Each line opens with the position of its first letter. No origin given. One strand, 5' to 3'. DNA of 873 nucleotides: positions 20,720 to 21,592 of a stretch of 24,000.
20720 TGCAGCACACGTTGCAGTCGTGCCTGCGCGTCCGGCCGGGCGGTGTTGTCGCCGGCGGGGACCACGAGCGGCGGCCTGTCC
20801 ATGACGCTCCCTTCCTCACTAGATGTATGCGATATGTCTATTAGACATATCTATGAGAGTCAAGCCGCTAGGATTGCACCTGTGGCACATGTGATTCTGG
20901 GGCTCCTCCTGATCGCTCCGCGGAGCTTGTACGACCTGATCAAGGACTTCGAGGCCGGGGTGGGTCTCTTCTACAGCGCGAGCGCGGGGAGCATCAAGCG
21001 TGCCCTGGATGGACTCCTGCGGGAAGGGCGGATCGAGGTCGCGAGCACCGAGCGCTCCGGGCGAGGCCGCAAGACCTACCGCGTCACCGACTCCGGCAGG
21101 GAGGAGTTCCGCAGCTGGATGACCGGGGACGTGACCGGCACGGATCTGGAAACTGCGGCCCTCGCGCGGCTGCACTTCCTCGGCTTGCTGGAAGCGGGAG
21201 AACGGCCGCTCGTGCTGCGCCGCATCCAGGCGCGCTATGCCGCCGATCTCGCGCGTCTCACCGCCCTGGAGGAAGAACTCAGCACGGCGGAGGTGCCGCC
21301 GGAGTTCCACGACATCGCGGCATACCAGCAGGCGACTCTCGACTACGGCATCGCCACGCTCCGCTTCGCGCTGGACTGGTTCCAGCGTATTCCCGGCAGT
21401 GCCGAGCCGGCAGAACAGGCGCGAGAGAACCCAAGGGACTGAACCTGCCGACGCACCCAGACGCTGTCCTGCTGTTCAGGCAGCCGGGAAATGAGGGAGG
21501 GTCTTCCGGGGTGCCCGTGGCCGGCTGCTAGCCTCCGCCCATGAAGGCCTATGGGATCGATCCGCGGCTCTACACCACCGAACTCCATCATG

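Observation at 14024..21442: PadR-divergent six-gene operon: serine hydrolase, nucleoside hydrolase, YhhQ-type transporter and a dedicated ECF transporter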

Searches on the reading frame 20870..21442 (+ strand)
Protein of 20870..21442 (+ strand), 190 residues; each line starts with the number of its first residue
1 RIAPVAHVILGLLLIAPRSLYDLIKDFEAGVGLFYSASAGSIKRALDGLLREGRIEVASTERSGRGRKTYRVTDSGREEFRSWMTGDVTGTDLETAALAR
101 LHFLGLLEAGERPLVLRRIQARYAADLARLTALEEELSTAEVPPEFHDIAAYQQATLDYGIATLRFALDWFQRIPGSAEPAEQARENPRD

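Call 3: search_protein_families(library=pfam, proteins=[window:20870-21442:+], max_evalue=0.01)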
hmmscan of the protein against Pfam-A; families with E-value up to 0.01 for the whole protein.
window:20870-21442:+ (190 aa): 4 families
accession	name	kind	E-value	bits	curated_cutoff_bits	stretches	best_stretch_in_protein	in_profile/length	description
PF03551.20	PadR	-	1.9e-09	37.8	27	1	9-81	1-74/75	Transcriptional regulator PadR-like family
PF10400.15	Vir_act_alpha_C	-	7.8e-07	30.1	22.4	1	98-173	6-72/78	Virulence activator alpha C-term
PF13601.12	HTH_34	-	0.0013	19.3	27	1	36-84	25-73/80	Winged helix DNA-binding domain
PF14557.12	AphA_like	-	0.0028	17.8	27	1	8-135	15-143/174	Putative AphA-like transcriptional regulator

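Call 4: search_protein_families(library=ncbifam, proteins=[window:20870-21442:+], max_evalue=0.01)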
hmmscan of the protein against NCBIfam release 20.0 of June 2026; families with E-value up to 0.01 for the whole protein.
window:20870-21442:+ (190 aa): 0 families
